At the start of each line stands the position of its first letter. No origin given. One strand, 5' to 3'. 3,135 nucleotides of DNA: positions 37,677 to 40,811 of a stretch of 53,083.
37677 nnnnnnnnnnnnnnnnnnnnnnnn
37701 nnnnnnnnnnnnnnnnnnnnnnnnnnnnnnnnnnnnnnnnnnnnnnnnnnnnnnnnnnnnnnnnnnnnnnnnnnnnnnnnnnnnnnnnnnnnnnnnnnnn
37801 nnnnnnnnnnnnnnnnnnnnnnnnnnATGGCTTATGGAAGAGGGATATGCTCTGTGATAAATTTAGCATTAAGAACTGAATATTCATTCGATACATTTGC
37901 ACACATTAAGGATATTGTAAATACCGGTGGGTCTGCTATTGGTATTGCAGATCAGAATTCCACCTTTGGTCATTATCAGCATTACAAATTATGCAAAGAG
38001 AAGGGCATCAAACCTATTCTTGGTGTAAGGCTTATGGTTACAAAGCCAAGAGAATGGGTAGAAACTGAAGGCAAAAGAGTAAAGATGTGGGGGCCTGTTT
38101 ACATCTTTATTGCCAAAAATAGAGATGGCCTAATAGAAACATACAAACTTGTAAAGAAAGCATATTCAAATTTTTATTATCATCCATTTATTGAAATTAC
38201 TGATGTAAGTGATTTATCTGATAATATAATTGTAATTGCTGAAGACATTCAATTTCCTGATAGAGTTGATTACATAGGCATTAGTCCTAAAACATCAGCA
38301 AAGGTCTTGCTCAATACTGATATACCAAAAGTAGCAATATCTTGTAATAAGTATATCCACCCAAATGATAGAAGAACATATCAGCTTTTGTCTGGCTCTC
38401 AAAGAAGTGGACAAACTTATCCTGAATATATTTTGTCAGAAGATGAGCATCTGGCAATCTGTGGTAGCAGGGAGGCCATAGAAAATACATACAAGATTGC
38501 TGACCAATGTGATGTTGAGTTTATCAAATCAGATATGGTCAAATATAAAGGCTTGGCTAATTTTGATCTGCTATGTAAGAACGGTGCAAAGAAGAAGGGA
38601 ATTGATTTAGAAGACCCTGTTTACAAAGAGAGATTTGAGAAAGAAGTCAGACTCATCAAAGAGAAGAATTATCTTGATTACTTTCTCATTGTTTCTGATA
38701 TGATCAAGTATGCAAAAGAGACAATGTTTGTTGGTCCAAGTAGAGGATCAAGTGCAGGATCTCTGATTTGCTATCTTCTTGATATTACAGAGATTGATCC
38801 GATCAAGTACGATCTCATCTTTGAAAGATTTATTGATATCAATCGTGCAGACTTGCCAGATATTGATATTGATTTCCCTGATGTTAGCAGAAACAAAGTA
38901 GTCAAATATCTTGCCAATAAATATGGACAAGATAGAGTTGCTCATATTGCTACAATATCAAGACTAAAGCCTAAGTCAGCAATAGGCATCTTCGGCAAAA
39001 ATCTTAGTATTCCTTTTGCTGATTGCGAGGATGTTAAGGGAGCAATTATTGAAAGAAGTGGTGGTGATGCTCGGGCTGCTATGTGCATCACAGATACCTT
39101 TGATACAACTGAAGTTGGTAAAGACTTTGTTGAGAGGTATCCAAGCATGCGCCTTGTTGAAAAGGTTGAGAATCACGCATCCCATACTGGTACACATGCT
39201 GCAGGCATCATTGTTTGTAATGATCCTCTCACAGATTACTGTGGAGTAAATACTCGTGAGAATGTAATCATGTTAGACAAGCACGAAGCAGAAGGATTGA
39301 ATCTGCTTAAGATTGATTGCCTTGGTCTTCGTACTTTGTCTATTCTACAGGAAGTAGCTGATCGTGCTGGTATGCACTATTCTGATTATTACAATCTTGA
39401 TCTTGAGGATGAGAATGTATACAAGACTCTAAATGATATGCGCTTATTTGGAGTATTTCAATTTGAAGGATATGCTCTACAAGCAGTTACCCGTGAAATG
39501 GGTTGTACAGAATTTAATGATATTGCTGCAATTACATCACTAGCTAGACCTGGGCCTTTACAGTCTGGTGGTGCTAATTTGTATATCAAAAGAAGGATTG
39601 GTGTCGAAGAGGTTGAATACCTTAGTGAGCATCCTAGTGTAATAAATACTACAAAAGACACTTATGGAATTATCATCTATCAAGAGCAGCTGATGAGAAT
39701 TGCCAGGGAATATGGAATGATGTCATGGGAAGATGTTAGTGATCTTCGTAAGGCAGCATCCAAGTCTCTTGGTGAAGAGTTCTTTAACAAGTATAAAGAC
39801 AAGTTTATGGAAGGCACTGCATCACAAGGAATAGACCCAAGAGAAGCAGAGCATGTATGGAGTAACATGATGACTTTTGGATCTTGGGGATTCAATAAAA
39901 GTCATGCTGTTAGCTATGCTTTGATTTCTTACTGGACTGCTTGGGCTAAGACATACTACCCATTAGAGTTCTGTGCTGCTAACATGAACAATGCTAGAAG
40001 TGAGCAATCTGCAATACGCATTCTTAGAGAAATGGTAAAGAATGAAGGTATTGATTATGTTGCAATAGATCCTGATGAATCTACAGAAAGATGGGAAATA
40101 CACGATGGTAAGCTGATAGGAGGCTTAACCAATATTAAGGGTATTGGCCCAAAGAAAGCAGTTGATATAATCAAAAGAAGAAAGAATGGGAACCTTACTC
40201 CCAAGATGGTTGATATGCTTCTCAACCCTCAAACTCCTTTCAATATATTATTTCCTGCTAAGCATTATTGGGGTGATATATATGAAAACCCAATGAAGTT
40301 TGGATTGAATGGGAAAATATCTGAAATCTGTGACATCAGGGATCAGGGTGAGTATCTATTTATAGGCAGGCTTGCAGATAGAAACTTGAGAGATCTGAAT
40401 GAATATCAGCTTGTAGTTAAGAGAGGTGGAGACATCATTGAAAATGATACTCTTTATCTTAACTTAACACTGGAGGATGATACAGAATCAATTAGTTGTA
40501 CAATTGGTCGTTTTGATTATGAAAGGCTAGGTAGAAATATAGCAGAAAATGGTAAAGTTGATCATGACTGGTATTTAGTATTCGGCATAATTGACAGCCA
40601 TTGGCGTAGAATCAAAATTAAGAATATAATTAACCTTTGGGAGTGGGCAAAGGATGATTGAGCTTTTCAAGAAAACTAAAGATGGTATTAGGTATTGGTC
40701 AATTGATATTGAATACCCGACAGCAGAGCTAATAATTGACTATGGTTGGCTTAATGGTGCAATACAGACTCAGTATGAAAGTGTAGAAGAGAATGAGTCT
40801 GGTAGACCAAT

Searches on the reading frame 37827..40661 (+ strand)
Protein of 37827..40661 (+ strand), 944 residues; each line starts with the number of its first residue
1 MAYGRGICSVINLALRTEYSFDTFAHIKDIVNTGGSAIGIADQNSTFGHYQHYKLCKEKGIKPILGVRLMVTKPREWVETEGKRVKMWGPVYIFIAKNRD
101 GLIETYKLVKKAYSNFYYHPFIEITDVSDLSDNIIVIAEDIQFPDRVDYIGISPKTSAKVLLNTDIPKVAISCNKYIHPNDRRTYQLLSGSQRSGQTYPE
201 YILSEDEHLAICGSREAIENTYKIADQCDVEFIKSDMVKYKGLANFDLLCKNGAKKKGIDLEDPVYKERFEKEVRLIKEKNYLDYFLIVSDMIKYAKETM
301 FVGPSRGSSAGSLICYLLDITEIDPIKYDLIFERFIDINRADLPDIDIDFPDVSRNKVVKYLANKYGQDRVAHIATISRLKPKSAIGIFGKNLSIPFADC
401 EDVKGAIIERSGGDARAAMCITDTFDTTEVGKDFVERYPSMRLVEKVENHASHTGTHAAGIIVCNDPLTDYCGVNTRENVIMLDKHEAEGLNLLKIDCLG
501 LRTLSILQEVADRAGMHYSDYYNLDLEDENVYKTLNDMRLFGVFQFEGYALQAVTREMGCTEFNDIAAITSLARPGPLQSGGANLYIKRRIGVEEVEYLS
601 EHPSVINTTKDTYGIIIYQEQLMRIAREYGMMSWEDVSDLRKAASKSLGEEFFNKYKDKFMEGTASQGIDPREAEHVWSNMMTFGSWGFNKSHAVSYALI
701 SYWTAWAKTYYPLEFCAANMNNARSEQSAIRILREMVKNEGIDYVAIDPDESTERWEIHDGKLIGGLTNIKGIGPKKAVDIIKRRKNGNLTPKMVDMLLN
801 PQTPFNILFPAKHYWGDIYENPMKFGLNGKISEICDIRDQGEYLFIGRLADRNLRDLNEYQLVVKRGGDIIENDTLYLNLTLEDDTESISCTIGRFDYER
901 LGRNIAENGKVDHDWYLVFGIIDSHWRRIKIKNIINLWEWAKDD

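Call 10: search_protein_families(library=phrogs, proteins=[window:37827-40661:+])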
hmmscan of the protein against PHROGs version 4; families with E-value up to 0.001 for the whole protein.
window:37827-40661:+ (944 aa): 8 families
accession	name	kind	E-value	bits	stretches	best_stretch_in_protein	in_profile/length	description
phrog_405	-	DNA, RNA and nucleotide metabolism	2.3e-234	781.9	2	163-789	235-891/1190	DNA polymerase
phrog_11165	-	DNA, RNA and nucleotide metabolism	2.1e-152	509.9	1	256-788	30-578/782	DNA polymerase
phrog_21652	-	DNA, RNA and nucleotide metabolism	2.6e-54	185.6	1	286-665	18-429/476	DNA polymerase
phrog_12219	-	DNA, RNA and nucleotide metabolism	1.4e-52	180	1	343-786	1-489/823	DNA polymerase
phrog_7513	-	unknown function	9.9e-24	85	2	249-344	350-452/461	-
phrog_13169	-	DNA, RNA and nucleotide metabolism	2.1e-20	74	1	253-337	326-410/463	DNA polymerase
phrog_4335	-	unknown function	2.8e-15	57.4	1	666-787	10-131/421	-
phrog_11127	-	DNA, RNA and nucleotide metabolism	1.8e-06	29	1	267-336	100-170/171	DNA polymerase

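Call 11: search_dna_similar(query=window:37827-40661:+, collection=phages, mode=protein, max_rows=25)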
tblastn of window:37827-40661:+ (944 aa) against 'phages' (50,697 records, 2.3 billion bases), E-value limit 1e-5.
Records with a match: 1403; places in all: 1407; records where one place covers at least 80% of the query: 366.
Best place of each record, by identity: <60% 1403.
By first word of the organism name: Pseudomonas 302; Mycobacterium 281; Streptomyces 211; Gordonia 132; Bacillus 98; Staphylococcus 45; Bacteriophage 41; Microbacterium 36; Escherichia 31; Rhodococcus 22; and 57 more.
By host as written in the record: Mycobacterium smegmatis mc2 155 203; Pseudomonas aeruginosa 118; - 99; Pseudomonas aeruginosa PAO1 86; Streptomyces griseus ATCC 10137 81; Gordonia terrae 3612 65; Streptomyces lividans JI 1326 44; Mycobacterium smegmatis mc#155 37; and 235 more.
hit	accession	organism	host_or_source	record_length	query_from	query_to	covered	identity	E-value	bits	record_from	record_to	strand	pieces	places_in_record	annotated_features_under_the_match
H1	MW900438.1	Vibrio phage vB_ValP_VA-RY-3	Vibrio alginolyticus RY-3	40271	10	942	99%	50.3%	0e+0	900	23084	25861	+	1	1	DNA polymerase III alpha subunit | hypothetical protein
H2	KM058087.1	Cronobacter phage vB_CsaP_Ss1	Cronobacter sakazakii ATCC BAA 894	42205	10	942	99%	48.6%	0e+0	879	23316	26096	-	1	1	DNA polymerase III alpha subunit | hypothetical protein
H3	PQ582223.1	Vibrio phage PVA7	Vibrio alginolyticus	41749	10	937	97%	49.1%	0e+0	870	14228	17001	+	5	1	DNA polymerase (x3)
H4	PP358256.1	Ralstonia phage PY059YO380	Ralstonia solanacearum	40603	10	907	95%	40.5%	0e+0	650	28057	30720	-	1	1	hypothetical protein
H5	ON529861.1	Luteibacter phage vB_LflM-Pluto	Luteibacter sp. EIF3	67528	27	918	94%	39.1%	0e+0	590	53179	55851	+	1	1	DNA polymerase III subunit alpha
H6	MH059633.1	Xanthomonas phage Carpasina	Xanthomonas campestris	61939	34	939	96%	38.4%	5e-180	585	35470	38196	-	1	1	DNA polymerase III alpha subunit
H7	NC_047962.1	Xanthomonas phage Carpasina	Xanthomonas campestris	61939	34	939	96%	38.4%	5e-180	585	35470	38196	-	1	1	DNA polymerase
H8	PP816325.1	Xylella phage MATE2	Xylella fastidiosa A0PT1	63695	34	939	96%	38.4%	7e-180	584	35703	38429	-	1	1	DNA polymerase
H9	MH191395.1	Xanthomonas phage XcP1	Xanthomonas campestris pv. campestris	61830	34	939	96%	38.3%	7e-179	582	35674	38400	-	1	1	DNA polymerase III alpha subunit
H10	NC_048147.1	Xanthomonas phage XcP1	Xanthomonas campestris pv. campestris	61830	34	939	96%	38.3%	7e-179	582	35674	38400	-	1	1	DNA polymerase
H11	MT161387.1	Xanthomonas phage FoX7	Xanthomonas campestris pv. campestris ...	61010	34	939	96%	38.0%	7e-177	575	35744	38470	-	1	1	DNA polymerase III alpha subunit | hypothetical protein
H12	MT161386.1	Xanthomonas phage FoX6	Xanthomonas campestris pv. campestris ...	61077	34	939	96%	38.0%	7e-177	575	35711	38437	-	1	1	DNA polymerase III alpha subunit | putative DNA helicase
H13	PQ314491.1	Salmonella phage vB_SeEM_UALMA_PCSE1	Salmonella enterica serovar Enteritidis ...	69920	15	918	96%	38.1%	8e-174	566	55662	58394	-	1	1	dnaE2: error-prone DNA polymerase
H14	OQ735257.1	Burkholderia phage vB_BglM_WTB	Burkholderia gladioli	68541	5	927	98%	36.9%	2e-172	563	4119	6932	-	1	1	DNA polymerase III subunit alpha | DNA polymerase III epsilon subunit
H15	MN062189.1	Serratia phage MyoSmar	Serratia marcescens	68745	12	920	96%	37.4%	3e-171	559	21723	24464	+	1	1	DNA polymerase III alpha subunit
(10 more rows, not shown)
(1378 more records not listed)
